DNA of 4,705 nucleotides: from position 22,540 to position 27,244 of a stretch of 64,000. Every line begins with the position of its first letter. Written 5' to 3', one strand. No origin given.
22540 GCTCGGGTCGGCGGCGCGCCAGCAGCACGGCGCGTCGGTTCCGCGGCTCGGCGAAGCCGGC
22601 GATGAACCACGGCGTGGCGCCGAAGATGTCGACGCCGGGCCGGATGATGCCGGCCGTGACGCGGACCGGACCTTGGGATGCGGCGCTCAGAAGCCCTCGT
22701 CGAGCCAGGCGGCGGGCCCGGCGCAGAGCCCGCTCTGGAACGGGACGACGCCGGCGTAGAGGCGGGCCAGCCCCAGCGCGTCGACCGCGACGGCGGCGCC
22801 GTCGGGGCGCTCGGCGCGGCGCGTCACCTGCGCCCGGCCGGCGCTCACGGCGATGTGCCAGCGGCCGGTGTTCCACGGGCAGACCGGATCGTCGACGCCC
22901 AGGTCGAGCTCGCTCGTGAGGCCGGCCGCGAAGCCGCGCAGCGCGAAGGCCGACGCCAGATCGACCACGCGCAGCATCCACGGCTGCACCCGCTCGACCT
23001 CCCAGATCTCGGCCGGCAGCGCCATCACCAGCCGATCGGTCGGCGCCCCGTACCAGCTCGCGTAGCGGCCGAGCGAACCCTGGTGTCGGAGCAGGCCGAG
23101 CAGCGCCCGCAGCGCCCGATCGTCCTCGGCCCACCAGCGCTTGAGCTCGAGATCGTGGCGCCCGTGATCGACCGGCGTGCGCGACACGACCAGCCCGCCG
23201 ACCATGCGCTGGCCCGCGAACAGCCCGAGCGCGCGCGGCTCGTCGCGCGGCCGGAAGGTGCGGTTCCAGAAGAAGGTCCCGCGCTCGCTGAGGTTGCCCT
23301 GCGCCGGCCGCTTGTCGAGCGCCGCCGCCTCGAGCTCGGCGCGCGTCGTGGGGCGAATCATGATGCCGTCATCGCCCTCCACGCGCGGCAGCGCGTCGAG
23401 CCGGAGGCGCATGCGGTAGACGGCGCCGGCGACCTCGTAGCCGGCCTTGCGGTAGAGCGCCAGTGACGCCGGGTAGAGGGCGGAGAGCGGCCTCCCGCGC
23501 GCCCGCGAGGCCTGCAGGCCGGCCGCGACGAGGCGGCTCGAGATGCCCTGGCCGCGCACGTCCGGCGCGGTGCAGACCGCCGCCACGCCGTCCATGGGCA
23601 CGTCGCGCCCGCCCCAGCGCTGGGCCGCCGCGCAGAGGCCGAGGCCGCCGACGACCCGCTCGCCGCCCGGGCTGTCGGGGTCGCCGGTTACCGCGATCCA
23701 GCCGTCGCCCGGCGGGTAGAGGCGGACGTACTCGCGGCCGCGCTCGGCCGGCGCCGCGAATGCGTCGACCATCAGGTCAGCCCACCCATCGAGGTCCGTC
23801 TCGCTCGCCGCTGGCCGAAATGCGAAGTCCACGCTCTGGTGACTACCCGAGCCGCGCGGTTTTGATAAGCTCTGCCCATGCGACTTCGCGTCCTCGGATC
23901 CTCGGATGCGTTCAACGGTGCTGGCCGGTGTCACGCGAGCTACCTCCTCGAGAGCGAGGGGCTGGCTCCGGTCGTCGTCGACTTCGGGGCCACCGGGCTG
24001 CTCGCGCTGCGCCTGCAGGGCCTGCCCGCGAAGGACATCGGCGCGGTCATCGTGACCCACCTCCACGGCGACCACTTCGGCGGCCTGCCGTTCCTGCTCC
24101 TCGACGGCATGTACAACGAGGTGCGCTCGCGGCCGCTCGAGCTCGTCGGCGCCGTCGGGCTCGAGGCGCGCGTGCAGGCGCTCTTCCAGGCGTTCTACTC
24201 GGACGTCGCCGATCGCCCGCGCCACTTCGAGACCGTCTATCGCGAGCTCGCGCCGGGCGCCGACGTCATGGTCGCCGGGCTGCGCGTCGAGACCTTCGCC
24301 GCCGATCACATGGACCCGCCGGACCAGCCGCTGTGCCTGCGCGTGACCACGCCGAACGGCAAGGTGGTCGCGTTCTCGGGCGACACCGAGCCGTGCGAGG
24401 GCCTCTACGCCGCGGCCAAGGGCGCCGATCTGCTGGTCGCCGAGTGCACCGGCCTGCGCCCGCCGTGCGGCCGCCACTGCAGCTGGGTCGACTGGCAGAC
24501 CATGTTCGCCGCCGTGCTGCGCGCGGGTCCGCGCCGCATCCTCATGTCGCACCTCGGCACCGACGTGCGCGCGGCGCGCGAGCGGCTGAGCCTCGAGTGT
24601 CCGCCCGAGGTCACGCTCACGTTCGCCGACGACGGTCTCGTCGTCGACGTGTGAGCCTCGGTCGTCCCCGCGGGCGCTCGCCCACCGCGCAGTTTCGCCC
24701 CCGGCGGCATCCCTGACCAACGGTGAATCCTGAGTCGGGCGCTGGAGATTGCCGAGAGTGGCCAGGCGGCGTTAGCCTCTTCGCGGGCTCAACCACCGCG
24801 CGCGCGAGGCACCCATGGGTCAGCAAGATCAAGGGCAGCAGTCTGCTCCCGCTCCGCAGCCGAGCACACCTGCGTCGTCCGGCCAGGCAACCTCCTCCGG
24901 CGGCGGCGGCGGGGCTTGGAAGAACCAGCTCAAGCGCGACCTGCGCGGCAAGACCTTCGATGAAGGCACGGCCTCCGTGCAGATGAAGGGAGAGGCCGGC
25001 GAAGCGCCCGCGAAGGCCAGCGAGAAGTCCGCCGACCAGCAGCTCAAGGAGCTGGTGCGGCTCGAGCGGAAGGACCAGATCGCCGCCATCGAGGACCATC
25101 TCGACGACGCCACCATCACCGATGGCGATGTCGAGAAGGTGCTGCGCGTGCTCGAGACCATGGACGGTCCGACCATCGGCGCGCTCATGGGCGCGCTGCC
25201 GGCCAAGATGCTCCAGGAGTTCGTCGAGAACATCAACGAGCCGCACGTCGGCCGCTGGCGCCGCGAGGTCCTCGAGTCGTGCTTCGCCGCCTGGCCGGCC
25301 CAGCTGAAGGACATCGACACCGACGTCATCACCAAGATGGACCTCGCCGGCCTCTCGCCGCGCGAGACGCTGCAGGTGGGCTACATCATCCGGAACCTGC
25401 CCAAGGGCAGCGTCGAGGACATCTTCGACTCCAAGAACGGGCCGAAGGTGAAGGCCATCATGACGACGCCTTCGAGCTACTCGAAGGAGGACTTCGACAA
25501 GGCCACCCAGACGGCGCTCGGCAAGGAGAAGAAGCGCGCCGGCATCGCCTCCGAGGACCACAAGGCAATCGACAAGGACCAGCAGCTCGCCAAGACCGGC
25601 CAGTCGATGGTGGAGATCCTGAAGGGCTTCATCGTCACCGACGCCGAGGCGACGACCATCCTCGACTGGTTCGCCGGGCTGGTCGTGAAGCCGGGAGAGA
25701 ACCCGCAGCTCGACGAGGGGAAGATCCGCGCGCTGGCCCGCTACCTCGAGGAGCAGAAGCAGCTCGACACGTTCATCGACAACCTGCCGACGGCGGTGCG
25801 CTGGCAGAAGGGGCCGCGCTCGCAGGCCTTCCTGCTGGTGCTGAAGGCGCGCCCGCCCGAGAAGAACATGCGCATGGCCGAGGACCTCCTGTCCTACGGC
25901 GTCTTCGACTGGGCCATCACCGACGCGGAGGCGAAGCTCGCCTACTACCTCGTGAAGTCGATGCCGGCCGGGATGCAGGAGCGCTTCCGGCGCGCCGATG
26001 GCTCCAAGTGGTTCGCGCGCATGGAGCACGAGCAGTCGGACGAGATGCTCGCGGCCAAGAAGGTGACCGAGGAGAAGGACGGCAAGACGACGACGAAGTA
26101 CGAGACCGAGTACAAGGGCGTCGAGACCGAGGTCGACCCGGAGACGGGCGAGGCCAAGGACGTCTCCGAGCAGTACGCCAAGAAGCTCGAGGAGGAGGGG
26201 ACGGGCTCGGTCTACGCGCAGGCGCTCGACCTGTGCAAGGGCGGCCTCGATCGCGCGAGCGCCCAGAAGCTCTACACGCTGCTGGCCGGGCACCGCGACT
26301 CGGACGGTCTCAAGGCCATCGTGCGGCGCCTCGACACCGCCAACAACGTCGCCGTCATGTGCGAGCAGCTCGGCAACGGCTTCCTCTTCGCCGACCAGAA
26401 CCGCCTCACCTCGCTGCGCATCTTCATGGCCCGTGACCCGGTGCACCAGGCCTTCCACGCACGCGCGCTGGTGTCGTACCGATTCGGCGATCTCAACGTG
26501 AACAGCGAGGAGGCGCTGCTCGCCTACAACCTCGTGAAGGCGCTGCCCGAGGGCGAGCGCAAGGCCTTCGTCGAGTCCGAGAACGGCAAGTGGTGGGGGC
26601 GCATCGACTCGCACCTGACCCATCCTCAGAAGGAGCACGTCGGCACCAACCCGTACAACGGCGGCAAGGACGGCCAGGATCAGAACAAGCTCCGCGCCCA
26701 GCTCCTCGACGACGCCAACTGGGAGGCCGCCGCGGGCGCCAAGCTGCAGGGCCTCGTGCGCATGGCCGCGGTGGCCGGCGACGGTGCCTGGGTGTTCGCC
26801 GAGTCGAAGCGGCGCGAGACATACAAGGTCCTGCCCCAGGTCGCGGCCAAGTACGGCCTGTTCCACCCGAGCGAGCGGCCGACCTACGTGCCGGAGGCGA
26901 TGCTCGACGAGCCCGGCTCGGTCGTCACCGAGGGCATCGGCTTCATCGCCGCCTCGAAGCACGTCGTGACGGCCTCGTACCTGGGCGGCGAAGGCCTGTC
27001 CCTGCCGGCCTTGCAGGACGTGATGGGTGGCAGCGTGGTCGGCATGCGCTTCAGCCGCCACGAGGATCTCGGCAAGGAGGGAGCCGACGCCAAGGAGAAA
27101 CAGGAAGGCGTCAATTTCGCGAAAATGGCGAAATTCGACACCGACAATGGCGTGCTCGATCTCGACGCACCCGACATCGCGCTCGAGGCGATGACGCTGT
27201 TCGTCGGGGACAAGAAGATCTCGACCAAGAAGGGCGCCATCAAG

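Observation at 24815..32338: Orphan 2,507-aa charged, almost Cys-free giant protein with no signal peptide and no recognisable catalytic motif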

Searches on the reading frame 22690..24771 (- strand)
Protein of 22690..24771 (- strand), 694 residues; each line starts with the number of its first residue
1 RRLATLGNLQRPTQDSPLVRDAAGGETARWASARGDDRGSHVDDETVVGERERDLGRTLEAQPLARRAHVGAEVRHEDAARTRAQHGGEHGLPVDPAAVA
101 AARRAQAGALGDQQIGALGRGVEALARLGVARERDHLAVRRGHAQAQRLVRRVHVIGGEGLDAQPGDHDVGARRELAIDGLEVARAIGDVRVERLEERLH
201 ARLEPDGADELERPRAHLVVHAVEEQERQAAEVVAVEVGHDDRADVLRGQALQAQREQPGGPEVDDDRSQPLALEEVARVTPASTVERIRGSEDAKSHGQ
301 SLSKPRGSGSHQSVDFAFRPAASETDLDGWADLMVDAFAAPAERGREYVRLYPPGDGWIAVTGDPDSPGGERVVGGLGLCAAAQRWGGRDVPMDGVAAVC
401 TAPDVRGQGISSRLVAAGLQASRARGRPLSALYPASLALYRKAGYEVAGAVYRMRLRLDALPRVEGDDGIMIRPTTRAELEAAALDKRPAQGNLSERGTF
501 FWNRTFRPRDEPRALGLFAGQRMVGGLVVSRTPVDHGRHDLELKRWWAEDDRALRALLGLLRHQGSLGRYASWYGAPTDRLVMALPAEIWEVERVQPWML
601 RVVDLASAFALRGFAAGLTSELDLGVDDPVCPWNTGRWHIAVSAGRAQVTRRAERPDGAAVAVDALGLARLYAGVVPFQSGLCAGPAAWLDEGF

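Call 12: search_protein_families(library=pfam, proteins=[window:22690-24771:-], max_evalue=0.01)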
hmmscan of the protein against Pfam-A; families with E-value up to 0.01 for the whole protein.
window:22690-24771:- (694 aa): 5 families
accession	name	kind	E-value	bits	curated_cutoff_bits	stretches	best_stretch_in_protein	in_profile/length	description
PF13527.13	Acetyltransf_9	-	6.9e-21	75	25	1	322-448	5-127/127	Acetyltransferase (GNAT) domain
PF13530.11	SCP2_2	-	5.5e-12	46.6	23.2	1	606-676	2-72/105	Sterol carrier protein domain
PF13508.13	Acetyltransf_7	-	1.7e-06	28.8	27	1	372-447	13-84/84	Acetyltransferase (GNAT) domain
PF17668.7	Acetyltransf_17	-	5.1e-05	24.3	25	1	497-602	5-114/114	Acetyltransferase (GNAT) domain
PF00583.31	Acetyltransf_1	-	5.6e-05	23.8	20.7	1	371-445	42-116/116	Acetyltransferase (GNAT) family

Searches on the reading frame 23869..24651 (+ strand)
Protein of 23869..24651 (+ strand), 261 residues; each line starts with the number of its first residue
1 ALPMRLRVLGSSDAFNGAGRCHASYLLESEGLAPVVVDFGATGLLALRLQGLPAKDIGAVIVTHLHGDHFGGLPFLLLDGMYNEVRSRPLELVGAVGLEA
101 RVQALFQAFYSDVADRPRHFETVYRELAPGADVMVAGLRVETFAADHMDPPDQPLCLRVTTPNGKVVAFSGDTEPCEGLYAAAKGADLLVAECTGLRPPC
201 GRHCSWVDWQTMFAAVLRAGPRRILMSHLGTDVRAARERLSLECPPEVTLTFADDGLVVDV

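Call 12: search_protein_families(library=pfam, proteins=[window:23869-24651:+], max_evalue=0.01)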
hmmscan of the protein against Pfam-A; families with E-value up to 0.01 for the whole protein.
window:23869-24651:+ (261 aa): 4 families
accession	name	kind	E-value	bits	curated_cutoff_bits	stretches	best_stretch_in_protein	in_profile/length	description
PF12706.13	Lactamase_B_2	-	1.6e-18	67.5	27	1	54-228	28-199/200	Beta-lactamase superfamily domain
PF00753.33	Lactamase_B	-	1.1e-13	52.1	22.7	1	24-228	8-196/196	Metallo-beta-lactamase superfamily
PF23023.1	Anti-Pycsar_Apyc1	-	0.00061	19.8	50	1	8-73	7-70/250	Anti-Pycsar protein Apyc1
PF13483.12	Lactamase_B_3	-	0.0056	17.1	24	0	22-149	7-84/160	Beta-lactamase superfamily domain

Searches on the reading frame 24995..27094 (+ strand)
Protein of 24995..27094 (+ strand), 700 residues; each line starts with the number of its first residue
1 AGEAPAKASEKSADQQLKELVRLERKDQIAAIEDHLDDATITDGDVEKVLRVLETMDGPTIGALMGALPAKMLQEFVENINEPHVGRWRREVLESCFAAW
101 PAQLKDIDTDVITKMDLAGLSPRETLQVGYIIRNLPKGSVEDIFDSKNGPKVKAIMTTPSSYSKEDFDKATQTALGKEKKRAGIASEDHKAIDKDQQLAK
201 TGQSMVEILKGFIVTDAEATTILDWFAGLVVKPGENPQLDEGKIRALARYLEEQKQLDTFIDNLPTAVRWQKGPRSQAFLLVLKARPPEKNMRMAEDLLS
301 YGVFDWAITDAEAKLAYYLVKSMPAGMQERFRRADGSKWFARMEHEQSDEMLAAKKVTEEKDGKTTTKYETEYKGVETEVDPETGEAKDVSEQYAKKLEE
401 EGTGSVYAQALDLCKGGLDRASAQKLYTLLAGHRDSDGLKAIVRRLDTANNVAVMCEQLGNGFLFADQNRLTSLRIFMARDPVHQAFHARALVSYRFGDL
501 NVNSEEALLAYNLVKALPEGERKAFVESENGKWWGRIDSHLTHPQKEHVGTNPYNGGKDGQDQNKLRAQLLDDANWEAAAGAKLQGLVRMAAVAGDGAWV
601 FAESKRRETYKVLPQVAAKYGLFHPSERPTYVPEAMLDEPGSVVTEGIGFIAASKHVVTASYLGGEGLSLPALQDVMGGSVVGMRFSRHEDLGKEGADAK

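Call 41: find_related_loci(query=A3, collection=genome_contigs, flank=10000)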
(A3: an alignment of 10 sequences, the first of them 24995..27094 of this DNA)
Query A3 (700 aa) in genome_contigs; peptide patterns used: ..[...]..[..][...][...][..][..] (x = any residue, [..] = any of these).
19 stretches matched a pattern; 6 encode a relative of the query (tblastn E <= 1e-3); 6 distinct loci.
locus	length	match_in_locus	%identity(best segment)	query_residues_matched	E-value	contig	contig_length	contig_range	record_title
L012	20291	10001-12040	51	7-700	0e+0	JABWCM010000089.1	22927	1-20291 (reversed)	MAG: Myxococcales bacterium isolate MAG_56 scaffold_2221, whole genome shotgun sequence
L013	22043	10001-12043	48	3-700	0e+0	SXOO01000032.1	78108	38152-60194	MAG: Proteobacteria bacterium isolate F1-120-MAGs227 F1-120__c85287, whole genome shotgun sequence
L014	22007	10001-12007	26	3-638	8e-41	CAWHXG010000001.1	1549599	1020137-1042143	MAG: uncultured Alphaproteobacteria bacterium isolate MFD03250.bin.2.30 genome assembly, contig: contig_13535, whole gen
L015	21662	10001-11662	30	3-694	4e-27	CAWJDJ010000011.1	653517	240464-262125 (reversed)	MAG: uncultured Verrucomicrobiae bacterium isolate MFD04944.bin.2.161 genome assembly, contig: contig_40310, whole genom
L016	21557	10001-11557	33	41-700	9e-26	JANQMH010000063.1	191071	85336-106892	MAG: Exilibacterium sp. isolate PL25a_bin.9 k99_430231, whole genome shotgun sequence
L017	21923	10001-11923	26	31-630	7e-41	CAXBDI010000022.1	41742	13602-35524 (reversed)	MAG TPA_asm: uncultured Alphaproteobacteria bacterium isolate ERR2762122_concoct_107 genome assembly, contig: ERZ3421826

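Call 66: search_protein_families(library=pfam, alignment_id=A3, max_evalue=0.01)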
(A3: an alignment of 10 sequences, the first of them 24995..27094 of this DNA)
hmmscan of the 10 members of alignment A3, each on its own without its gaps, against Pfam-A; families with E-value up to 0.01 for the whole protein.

A. member 1, window:24995-27094:+ (700 aa): 0 families

B. families by the number of members that match (of 10 scanned): 3 families
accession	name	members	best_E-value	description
PF13699.11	eCIS_core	6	2.4e-13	eCIS core domain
PF22120.2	T6SS_Tse3_N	4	7.9e-07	T6SS, Peptidoglycan muramidase Tse3, N-terminal domain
PF07532.17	Big_4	1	0.00088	Bacterial Ig-like domain (group 4)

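Call 85: find_related_loci(query=A3, collection=metagenome_contigs, flank=10000)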
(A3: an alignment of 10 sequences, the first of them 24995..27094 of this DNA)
Query A3 (700 aa) in metagenome_contigs; peptide patterns used: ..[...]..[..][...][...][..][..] (x = any residue, [..] = any of these).
22 stretches matched a pattern; 7 encode a relative of the query (tblastn E <= 1e-3); 7 distinct loci.
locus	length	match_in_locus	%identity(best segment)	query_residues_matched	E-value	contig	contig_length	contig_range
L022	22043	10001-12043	48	3-700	0e+0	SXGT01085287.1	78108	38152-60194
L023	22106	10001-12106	31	21-687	2e-95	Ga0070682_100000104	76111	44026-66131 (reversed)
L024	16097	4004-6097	30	28-699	3e-63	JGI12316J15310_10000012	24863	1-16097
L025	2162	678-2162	31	22-685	3e-36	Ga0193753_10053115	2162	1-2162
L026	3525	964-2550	33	14-691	1e-27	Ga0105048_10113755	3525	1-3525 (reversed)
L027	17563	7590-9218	33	13-695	3e-27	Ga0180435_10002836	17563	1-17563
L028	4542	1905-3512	32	5-691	1e-26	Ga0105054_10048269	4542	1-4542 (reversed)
